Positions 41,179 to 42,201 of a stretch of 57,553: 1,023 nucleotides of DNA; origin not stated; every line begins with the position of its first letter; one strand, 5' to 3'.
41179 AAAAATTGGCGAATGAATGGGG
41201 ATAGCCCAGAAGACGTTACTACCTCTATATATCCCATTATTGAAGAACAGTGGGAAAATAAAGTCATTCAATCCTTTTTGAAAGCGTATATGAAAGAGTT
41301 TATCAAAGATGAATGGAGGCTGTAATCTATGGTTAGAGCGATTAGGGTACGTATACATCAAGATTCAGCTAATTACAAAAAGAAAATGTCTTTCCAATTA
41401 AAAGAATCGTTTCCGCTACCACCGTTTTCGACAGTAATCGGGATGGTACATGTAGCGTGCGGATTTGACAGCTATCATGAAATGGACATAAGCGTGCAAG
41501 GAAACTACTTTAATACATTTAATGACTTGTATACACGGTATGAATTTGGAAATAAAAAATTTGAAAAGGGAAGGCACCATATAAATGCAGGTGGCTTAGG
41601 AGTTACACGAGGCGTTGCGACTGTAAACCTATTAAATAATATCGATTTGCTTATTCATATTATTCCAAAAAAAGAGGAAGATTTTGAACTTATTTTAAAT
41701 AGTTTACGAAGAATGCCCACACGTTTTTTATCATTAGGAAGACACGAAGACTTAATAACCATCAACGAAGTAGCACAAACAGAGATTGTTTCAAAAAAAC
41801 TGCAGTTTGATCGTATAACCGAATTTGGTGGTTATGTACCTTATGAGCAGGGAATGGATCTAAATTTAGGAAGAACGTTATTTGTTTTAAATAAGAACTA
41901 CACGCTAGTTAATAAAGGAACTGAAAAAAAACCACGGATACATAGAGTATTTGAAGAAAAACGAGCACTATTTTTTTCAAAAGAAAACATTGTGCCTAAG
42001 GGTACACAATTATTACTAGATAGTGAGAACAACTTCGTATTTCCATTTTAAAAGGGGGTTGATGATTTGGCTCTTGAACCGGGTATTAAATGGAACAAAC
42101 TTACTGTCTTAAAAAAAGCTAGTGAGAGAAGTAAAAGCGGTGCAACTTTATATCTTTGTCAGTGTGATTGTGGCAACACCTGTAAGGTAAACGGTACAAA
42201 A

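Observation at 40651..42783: Orphan Cas5-like RAMP gene followed by a double zinc-ribbon/AP2 protein, with no other cas genes or CRISPR array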

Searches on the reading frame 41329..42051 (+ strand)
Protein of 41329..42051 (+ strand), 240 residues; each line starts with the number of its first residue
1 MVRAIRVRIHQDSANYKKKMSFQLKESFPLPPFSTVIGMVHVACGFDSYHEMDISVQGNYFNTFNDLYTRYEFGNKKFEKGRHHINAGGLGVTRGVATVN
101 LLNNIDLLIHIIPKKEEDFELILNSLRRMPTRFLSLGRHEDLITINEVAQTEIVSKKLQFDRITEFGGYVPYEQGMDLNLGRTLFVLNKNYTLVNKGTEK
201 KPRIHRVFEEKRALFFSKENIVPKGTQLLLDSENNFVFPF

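Call 3: search_protein_families(library=pfam, proteins=[window:41329-42051:+], max_evalue=1)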
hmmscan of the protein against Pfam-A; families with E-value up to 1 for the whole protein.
window:41329-42051:+ (240 aa): 1 family
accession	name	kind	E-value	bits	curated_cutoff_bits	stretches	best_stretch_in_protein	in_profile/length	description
PF09704.15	Cas_Cas5d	-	0.001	19.5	23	1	5-150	2-155/217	CRISPR-associated protein (Cas_Cas5)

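Call 4: search_protein_families(library=ncbifam, proteins=[window:41329-42051:+], max_evalue=1)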
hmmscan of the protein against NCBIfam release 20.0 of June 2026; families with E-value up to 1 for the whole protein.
window:41329-42051:+ (240 aa): 2 families
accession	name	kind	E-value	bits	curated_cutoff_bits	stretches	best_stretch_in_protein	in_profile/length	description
TIGR01895.1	cas_Cas5t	exception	1.1e-20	74.2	96.7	1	4-233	3-215/217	type I-B CRISPR-associated protein Cas5b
TIGR02593.1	CRISPR_cas5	subfamily_domain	5.5e-11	42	17.8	1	4-45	1-42/43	CRISPR-associated protein Cas5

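Call 9: search_dna_similar(query=window:41329-42051:+, collection=phages, mode=protein, max_rows=30)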
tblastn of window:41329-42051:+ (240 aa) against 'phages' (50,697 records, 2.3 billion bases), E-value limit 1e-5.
Records with a match: 3; places in all: 3; records where one place covers at least 80% of the query: 2.
Best place of each record, by identity: <60% 3.
By first word of the organism name: Listeria 2; Fusobacterium 1.
By host as written in the record: Listeria monocytogenes 2; Fusobacterium nucleatum 1.
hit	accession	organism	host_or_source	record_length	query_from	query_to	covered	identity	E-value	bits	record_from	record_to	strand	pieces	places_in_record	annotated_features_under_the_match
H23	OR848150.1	Listeria phage LM 4-14-1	Listeria monocytogenes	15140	1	238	99%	42.4%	1e-45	167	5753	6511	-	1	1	record has no annotation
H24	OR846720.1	Listeria phage LM 4-11-1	Listeria monocytogenes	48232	1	238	99%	42.4%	1e-45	167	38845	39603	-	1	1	record has no annotation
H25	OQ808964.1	Fusobacterium phage vB_FnuS_FNU4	Fusobacterium nucleatum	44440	1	81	34%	38.3%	2e-11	69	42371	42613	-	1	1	putative CRISPR-associated protein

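Call 11: get_annotated_region(hit=H24, flank=9000)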
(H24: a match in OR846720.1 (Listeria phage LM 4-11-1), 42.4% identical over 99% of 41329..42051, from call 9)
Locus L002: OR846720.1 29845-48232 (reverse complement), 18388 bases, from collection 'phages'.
description: UNVERIFIED_ORG: Listeria phage LM 4-11-1 clone NODE_5_length_48232_cov_52.567085 genomic sequence.
organism: Listeria phage LM 4-11-1 (NCBI taxid 3113835)
taxonomy: Viruses
host: Listeria monocytogenes; source: wastewater; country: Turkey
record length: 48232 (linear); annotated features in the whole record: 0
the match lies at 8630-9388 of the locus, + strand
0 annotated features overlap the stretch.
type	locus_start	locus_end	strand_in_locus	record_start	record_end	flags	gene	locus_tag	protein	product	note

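Call 17: find_homologous_proteins(query=window:41329-42051:+)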
Query window:41329-42051:+ (240 aa): 632 proteins with E <= 0.001 among 835 candidates; the best 120 are listed.
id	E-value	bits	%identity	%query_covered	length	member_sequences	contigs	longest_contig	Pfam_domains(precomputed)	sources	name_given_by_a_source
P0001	5.2e-156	535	100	100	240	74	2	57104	-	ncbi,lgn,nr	ncbi:TPA_asm: CRISPR-associated protein Cas5 [Listeria monocytogenes]|nr:CRISPR-associated protein C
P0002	4.4e-65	237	50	99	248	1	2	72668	PF09704.16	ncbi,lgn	-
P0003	4.7e-64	234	50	99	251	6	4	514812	PF09704.16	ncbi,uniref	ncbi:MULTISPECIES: CRISPR-associated protein Cas5 [Listeria]|uniref:CRISPR-associated protein Cas5 n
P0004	1.0e-62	230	48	99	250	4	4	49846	PF09704.16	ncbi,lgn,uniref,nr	ncbi:CRISPR-associated protein Cas5 [Listeria fleischmannii FSL S10-1203]|uniref:CRISPR-associated p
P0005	1.3e-61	226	47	99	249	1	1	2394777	PF09704.16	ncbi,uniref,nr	ncbi:type I-B CRISPR-associated protein Cas5b [Miniphocaeibacter halophilus]|uniref:Type I-B CRISPR-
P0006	1.6e-58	216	45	100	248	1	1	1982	PF09704.16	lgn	-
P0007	1.7e-58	216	44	100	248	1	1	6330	PF09704.16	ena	-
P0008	5.8e-58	214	45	99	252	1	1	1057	PF09704.16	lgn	-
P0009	1.1e-57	213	46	99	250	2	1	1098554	PF09704.16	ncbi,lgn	ncbi:type I-B CRISPR-associated protein Cas5b [Clostridium paridis]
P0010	1.5e-57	213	46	99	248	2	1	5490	PF09704.16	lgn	-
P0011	2.0e-57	212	44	99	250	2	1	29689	PF09704.16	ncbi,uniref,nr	ncbi:type I-B CRISPR-associated protein Cas5 [Clostridium sp. D2Q-11]|uniref:Type I-B CRISPR-associa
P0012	2.8e-57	212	45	99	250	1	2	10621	PF09704.16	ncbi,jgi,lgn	ncbi:MAG: type I-B CRISPR-associated protein Cas5b [Clostridiaceae bacterium]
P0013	4.5e-57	211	46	99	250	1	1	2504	PF09704.16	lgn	-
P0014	9.9e-57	210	45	100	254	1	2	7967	PF09704.16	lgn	-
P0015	1.1e-56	210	44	100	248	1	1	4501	PF09704.16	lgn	-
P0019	5.3e-56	208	46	99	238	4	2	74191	PF09704.16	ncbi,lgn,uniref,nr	ncbi:CRISPR-associated protein Cas5 [Listeria booriae]|uniref:CRISPR-associated protein Cas5 n=1 Tax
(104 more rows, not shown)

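Call 35: find_encoding_contigs(protein=P0003, flank=8000, max_places=3)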
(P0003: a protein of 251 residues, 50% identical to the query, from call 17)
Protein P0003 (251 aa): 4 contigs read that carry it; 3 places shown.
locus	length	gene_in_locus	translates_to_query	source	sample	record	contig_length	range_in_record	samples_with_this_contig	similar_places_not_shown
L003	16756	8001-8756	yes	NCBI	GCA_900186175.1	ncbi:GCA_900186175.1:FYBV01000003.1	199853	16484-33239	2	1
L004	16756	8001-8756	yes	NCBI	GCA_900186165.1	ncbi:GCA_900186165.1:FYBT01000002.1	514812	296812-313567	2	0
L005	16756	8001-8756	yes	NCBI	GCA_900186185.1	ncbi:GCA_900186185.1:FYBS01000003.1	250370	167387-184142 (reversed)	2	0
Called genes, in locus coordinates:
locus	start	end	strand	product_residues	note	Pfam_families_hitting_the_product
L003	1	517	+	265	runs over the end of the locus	-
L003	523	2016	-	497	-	PF01266:DAO (faint), PF03486:HI0933_like (faint), PF07992:Pyr_redox_2 (faint), PF13450:NAD_binding_8, PF01593:Amino_oxidase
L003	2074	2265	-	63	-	PF09953:DUF2187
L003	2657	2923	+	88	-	PF00381:PTS-HPr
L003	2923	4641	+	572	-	PF05524:PEP-utilisers_N, PF00391:PEP-utilizers, PF02896:PEP-utilizers_C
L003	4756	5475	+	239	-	PF01881:Cas_Cas6_C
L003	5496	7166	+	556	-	PF09706:Cas_CXXC_CXXC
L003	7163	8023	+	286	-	PF01905:DevR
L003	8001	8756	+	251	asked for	PF09704:Cas_Cas5d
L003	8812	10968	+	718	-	PF18019:Cas3_HD (weak), PF00270:DEAD, PF00271:Helicase_C (weak), PF22590:Cas3-like_C_2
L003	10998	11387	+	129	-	PF01867:Cas_Cas1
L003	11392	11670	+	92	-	PF09827:CRISPR_Cas2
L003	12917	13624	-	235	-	PF08713:DNA_alkylation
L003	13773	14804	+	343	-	PF02698:DUF218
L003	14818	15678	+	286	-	PF02826:2-Hacid_dh_C (weak), PF03446:NAD_binding_2, PF03807:F420_oxidored (weak), PF14833:NAD_binding_11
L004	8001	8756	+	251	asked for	PF09704:Cas_Cas5d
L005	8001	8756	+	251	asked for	PF09704:Cas_Cas5d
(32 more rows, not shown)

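Call 36: find_encoding_contigs(protein=P0002, flank=8000, max_places=3)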
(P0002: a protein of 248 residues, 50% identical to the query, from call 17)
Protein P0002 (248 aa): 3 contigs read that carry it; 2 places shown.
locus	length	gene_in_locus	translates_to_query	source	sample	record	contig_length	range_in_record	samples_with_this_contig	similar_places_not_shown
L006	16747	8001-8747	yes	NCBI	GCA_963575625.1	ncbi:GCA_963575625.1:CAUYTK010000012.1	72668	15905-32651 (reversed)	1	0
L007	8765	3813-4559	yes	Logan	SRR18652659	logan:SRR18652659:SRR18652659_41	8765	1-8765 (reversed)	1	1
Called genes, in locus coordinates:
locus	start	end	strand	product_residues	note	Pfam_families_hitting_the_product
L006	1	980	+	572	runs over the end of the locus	PF05524:PEP-utilisers_N, PF00391:PEP-utilizers, PF02896:PEP-utilizers_C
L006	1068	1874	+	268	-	PF27542:ArfC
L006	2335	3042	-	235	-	PF08713:DNA_alkylation (weak)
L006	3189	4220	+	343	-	PF02698:DUF218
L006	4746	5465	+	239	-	PF01881:Cas_Cas6_C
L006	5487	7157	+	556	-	PF09706:Cas_CXXC_CXXC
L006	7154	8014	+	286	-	PF01905:DevR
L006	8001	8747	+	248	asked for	PF09704:Cas_Cas5d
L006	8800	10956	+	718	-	PF00270:DEAD, PF00271:Helicase_C (weak), PF22590:Cas3-like_C_2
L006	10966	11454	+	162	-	PF01930:Cas_Cas4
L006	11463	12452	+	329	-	PF01867:Cas_Cas1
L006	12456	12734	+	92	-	PF09827:CRISPR_Cas2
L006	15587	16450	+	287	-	PF03446:NAD_binding_2, PF03807:F420_oxidored (weak), PF14833:NAD_binding_11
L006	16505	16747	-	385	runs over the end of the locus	PF00155:Aminotran_1_2, PF00266:Aminotran_5 (weak), PF01041:DegT_DnrJ_EryC1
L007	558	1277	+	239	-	PF01881:Cas_Cas6_C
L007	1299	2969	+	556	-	PF09706:Cas_CXXC_CXXC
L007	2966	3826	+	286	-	PF01905:DevR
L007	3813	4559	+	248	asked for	PF09704:Cas_Cas5d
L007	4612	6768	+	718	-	PF00270:DEAD, PF00271:Helicase_C (weak), PF22590:Cas3-like_C_2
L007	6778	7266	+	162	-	PF01930:Cas_Cas4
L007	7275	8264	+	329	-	PF01867:Cas_Cas1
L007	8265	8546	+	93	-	PF09827:CRISPR_Cas2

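Call 38: find_encoding_contigs(protein=P0019, flank=8000, max_places=3)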
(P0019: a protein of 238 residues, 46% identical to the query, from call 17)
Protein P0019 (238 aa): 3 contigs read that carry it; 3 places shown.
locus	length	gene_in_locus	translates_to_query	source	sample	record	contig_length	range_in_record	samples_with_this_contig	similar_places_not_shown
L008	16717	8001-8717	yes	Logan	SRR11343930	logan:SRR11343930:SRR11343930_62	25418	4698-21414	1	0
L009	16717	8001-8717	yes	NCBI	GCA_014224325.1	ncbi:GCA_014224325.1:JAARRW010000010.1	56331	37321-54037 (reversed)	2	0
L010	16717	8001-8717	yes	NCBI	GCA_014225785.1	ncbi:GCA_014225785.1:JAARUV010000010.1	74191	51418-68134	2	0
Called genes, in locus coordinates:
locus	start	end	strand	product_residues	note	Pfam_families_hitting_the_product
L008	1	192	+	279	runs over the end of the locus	PF02086:MethyltransfD12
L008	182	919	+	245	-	PF01223:Endonuclease_NS (weak), PF13930:Endonuclea_NS_2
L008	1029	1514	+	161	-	-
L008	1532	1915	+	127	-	-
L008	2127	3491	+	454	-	PF00145:DNA_methylase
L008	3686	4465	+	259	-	PF01555:N6_N4_Mtase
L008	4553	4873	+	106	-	-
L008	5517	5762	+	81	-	-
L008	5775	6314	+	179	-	-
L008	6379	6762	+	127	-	PF18780:HNH_repeat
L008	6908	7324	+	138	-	-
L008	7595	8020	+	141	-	-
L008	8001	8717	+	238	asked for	PF09704:Cas_Cas5d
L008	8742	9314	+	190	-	PF18780:HNH_repeat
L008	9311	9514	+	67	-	-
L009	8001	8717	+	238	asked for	PF09704:Cas_Cas5d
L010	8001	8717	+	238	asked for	PF09704:Cas_Cas5d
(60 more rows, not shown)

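Call 44: search_solved_structures(query=window:41329-42051:+, max_evalue=1)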
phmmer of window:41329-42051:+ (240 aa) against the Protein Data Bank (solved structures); distinct sequences matched with E-value up to 1: 1.
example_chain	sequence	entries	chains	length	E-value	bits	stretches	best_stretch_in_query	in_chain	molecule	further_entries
4bg2_A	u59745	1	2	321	0.19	14.4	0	20-67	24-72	PATF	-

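Call 46: search_protein_families(library=phrogs, proteins=[window:41329-42051:+], max_evalue=0.01)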
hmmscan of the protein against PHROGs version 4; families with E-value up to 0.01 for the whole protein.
window:41329-42051:+ (240 aa): 1 family
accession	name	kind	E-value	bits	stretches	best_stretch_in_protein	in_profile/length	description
phrog_31879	-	unknown function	0.0091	16.7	0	7-76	6-74/219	-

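Call 49: predict_structure(alignment_id=A2)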
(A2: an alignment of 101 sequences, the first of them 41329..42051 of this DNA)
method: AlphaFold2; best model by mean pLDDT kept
length: 240 residues; sequences in the alignment: 101
mean_pLDDT: 93.1   pTM: 0.87
mean pLDDT of the five models: 93.1, 89.4, 89.4, 89.1, 84.4
residues with pLDDT >= 90: 187; 70-90: 49; 50-70: 4; < 50: 0
segments of 3 or more residues with pLDDT < 50: none
pLDDT, mean of each block of 10 residues (from residue 1): 97 90 81 97 95 98 92 87 89 90 98 97 93 92 97 97 95 87 91 93 93 94 95 97
secondary structure, 60 per line:
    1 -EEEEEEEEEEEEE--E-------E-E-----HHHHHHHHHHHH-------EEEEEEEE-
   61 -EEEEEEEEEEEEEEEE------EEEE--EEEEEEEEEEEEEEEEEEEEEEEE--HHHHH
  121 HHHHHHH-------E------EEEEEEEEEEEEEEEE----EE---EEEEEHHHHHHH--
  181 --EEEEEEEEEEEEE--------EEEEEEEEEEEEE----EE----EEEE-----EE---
elements in order: E2-14 H33-44 E52-59 E62-77 E84-87 E90-113 H116-127 E142-157 E167-171 H172-178 E183-195 E204-216 E227-230

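Call 56: fold_search(model_id=the predicted structure, library=pdb)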
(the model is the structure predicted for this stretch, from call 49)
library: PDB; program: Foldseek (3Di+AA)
matches with E <= 10: 616; with E <= 0.001: 53
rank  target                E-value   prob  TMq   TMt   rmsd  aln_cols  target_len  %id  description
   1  8fcj_A                2.6e-08  1.00  0.50  0.56   8.8       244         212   15  Cryo-EM structure of Cascade-DNA (P23) complex in type I-B CAST system (released 2023-08-09)
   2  8zlu_B                5.0e-08  1.00  0.47  0.32  10.2       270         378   12  Cryo-EM strcuture of Cas5-HNH Cascade,Conf1 (released 2024-12-04)
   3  5u07_N                9.9e-08  1.00  0.53  0.53   7.2       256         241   16  CRISPR RNA-guided surveillance complex (released 2017-08-09)
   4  8yb6_A                1.6e-07  1.00  0.55  0.39   7.9       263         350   13  Type I-EHNH Cascade complex (released 2024-07-31)
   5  5u0a_N                1.9e-07  1.00  0.50  0.50   7.7       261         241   15  CRISPR RNA-guided surveillance complex (released 2017-08-09)
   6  4u7u_K                2.1e-07  1.00  0.52  0.56   6.7       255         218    9  Crystal structure of RNA-guided immune Cascade complex from E.coli (released 2014-08-27)
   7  6c66_M                2.2e-07  1.00  0.48  0.47   9.5       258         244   14  CRISPR RNA-guided surveillance complex, pre-nicking (released 2018-06-27)
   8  4tvx_H                2.7e-07  1.00  0.52  0.56   6.6       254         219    9  Crystal structure of the E. coli CRISPR RNA-guided surveillance complex, Cascade (released 2014-08-13)
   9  7tr6_P                4.4e-07  1.00  0.51  0.51  14.0       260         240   13  Cascade complex from type I-A CRISPR-Cas system (released 2022-08-10)
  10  8yha_A                5.2e-07  1.00  0.48  0.35   8.4       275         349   12  Type I-EHNH Cascade-ssDNA complex (released 2024-07-31)
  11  8zp9_B                5.2e-07  1.00  0.46  0.49   9.8       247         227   12  Cryo-EM structure of Cas5-HNH Cascade bound with sDNA, Conf2 (released 2024-12-11)
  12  8zp7_B                8.4e-07  1.00  0.41  0.30   9.0       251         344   12  Cryo-EM structure of Cas5-HNH Cascade bound with sDNA, Conf1 (released 2024-12-04)
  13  4qyz_J                3.2e-06  1.00  0.46  0.55   7.2       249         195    8  Crystal structure of a CRISPR RNA-guided surveillance complex, Cascade, bound to a ssDNA target (released 2014-09-03)
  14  8dej_A                4.1e-06  1.00  0.45  0.49  10.3       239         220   12  D. vulgaris type I-C Cascade bound to dsDNA target (released 2023-02-22)
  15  8ip0_A                7.8e-06  1.00  0.44  0.48   8.9       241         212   14  Cryo-EM structure of type I-B Cascade bound to a PAM-containing dsDNA target at 3.6 angstrom resolution (released 2024-03-20)
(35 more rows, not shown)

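Call 62: search_protein_families(library=padloc, proteins=[window:41329-42051:+], max_evalue=0.001)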
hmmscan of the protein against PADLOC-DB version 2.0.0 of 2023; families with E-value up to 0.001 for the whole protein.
window:41329-42051:+ (240 aa): 11 families
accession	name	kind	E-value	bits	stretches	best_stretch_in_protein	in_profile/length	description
PDLC02094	Cas5b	-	1.3e-38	131.2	2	3-77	2-76/358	-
PDLC00947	Cas5b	-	3e-21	74.2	1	4-233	3-215/217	"CRISPR-associated protein Cas5, subtype I-B/TNEAP"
PDLC01271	Cas5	-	3.6e-21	74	1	6-156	2-136/170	CAS-I-B; effector_G5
PDLC00950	Cas5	-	1.5e-11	42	1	4-45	1-42/43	CRISPR-associated protein Cas5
PDLC01306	Cas5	-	3.1e-10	38.6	1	6-158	2-139/174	CAS-I; effector_G5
PDLC01197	Cas5b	-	1.9e-08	32.3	1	26-156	26-143/215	CAS-I-B; effector_G5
PDLC01644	Cas5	-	1.8e-07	29.7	1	5-153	2-142/192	CAS-I; effector_G5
PDLC01453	Cas5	-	1.8e-07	29.3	1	14-208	13-160/205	CAS-I; effector_G5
PDLC01126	Cas5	-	2.8e-07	28.8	1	93-237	38-178/181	Cas5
PDLC02095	Cas5b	-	0.00017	19.3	1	13-46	10-43/199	-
PDLC01301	Cas5b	-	0.00088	17.5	0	13-46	9-42/168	CAS-I-B; effector_G5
